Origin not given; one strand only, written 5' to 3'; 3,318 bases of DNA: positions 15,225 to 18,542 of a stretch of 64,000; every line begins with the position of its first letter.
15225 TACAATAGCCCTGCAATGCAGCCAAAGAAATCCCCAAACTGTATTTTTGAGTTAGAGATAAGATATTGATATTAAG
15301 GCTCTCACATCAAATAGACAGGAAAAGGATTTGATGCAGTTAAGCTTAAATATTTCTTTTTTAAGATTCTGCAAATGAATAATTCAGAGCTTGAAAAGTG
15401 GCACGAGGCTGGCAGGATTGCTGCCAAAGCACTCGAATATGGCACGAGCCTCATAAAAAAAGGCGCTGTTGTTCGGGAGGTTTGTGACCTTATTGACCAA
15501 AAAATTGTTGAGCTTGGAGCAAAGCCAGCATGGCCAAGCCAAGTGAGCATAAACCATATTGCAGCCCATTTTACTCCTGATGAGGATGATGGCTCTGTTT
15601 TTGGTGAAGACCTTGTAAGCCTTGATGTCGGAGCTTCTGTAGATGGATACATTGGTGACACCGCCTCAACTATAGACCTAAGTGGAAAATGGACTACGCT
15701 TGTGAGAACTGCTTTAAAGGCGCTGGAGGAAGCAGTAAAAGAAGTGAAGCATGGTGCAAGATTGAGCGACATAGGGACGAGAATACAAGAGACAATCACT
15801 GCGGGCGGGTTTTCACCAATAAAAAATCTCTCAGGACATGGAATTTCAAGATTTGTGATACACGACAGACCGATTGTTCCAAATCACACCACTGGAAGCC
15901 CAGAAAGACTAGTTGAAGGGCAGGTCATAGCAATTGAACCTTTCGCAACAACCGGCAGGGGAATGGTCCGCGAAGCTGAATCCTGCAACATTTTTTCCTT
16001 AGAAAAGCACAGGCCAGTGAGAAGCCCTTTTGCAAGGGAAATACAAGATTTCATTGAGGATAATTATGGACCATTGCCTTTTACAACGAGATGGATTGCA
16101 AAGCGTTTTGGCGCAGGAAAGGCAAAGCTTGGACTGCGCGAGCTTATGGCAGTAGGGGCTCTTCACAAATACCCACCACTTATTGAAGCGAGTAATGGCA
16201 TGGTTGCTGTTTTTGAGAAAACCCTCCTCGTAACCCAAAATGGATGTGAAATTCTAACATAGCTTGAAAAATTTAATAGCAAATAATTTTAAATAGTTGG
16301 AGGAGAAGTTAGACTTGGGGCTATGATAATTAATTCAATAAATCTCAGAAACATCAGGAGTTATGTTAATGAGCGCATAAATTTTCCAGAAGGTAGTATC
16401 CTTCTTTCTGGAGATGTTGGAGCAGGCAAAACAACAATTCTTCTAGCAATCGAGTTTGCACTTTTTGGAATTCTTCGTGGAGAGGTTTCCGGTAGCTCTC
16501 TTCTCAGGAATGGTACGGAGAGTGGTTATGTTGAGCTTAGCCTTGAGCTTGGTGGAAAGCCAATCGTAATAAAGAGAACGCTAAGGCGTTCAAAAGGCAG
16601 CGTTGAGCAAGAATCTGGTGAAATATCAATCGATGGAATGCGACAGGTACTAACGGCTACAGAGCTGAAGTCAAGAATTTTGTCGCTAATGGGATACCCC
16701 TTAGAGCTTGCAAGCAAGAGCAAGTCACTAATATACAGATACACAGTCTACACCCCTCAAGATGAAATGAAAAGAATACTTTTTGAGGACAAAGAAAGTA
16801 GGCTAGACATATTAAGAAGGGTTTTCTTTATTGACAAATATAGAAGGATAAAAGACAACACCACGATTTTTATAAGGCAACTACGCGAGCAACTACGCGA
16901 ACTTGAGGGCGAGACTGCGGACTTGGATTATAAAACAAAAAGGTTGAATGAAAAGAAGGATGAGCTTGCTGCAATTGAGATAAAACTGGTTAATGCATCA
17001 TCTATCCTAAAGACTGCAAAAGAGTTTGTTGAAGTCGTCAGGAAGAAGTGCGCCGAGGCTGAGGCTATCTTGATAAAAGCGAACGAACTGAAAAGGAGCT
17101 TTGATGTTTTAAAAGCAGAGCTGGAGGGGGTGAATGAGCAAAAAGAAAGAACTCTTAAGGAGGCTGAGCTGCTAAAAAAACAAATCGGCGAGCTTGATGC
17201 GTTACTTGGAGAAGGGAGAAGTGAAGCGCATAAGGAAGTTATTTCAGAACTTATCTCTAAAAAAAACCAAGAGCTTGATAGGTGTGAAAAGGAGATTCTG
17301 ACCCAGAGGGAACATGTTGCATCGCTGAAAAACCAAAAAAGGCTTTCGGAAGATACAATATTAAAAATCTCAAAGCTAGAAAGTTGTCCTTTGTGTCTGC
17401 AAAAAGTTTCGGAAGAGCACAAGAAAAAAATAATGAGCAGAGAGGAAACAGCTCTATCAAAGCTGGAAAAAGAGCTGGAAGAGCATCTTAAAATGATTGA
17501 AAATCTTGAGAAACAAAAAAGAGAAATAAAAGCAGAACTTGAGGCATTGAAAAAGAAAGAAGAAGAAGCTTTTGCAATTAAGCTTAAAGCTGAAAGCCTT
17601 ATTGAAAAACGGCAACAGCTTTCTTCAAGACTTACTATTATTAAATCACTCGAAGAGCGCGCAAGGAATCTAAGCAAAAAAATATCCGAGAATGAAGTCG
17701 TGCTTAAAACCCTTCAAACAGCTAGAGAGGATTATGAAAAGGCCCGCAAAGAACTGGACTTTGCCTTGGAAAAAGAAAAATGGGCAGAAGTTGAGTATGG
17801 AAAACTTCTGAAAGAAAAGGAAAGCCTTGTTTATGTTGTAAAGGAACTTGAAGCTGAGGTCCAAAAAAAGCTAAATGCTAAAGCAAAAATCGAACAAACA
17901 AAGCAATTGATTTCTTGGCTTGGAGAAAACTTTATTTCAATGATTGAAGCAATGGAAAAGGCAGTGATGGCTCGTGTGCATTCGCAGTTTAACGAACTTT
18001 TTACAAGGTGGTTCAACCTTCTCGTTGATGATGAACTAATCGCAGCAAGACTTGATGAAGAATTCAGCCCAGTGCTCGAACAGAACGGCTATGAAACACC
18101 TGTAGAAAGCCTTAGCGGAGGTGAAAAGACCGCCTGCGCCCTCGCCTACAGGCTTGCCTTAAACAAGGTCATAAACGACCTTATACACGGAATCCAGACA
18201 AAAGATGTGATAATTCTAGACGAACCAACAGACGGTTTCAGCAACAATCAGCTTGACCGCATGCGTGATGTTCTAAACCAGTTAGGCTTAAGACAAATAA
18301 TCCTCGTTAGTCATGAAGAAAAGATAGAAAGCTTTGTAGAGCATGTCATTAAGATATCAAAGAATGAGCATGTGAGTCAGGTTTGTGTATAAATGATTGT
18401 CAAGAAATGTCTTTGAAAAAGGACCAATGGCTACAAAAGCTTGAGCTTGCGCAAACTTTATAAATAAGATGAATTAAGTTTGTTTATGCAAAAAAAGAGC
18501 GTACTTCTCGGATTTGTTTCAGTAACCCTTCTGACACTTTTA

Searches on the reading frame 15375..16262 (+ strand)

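Call 87: search_protein_families(library=pfam, proteins=[window:15375-16262:+], max_evalue=0.0001)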
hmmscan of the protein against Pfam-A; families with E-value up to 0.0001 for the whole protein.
window:15375-16262:+ (295 aa): 1 family
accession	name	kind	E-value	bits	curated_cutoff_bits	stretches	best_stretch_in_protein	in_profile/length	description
PF00557.29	Peptidase_M24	-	2.6e-31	109.5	23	1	9-199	3-199/208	Metallopeptidase family M24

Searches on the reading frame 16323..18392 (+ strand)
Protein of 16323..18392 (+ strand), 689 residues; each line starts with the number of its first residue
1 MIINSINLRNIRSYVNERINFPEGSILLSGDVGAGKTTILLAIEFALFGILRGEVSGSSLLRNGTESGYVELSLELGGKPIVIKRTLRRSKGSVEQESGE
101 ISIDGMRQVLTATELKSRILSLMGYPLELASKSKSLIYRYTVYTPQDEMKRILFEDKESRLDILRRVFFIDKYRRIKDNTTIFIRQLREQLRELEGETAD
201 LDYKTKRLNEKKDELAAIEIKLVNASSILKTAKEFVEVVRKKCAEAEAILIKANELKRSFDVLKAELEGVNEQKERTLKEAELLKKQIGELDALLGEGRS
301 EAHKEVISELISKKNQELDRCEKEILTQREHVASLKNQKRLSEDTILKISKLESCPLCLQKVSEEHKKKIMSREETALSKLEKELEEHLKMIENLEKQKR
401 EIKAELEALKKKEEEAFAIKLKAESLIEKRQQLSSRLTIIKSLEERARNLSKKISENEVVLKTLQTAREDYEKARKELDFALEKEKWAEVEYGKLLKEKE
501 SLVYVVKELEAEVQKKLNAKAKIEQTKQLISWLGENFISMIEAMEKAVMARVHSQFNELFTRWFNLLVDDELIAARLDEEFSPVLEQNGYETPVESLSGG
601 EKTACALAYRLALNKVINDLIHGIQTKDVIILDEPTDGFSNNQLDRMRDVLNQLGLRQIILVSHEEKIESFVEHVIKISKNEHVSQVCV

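Call 87: search_protein_families(library=pfam, proteins=[window:16323-18392:+], max_evalue=0.0001)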
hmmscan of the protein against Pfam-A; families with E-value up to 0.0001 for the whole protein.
window:16323-18392:+ (689 aa): 3 families
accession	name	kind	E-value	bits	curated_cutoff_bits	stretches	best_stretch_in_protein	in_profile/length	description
PF13476.12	AAA_23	-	2.3e-21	77.8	27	1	5-216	1-194/201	AAA domain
PF13175.12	AAA_15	-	2.3e-06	27.9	32.1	1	1-325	1-267/374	AAA ATPase domain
PF02463.25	SMC_N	-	3.9e-06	26.9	40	0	3-48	2-49/220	RecF/RecN/SMC N terminal domain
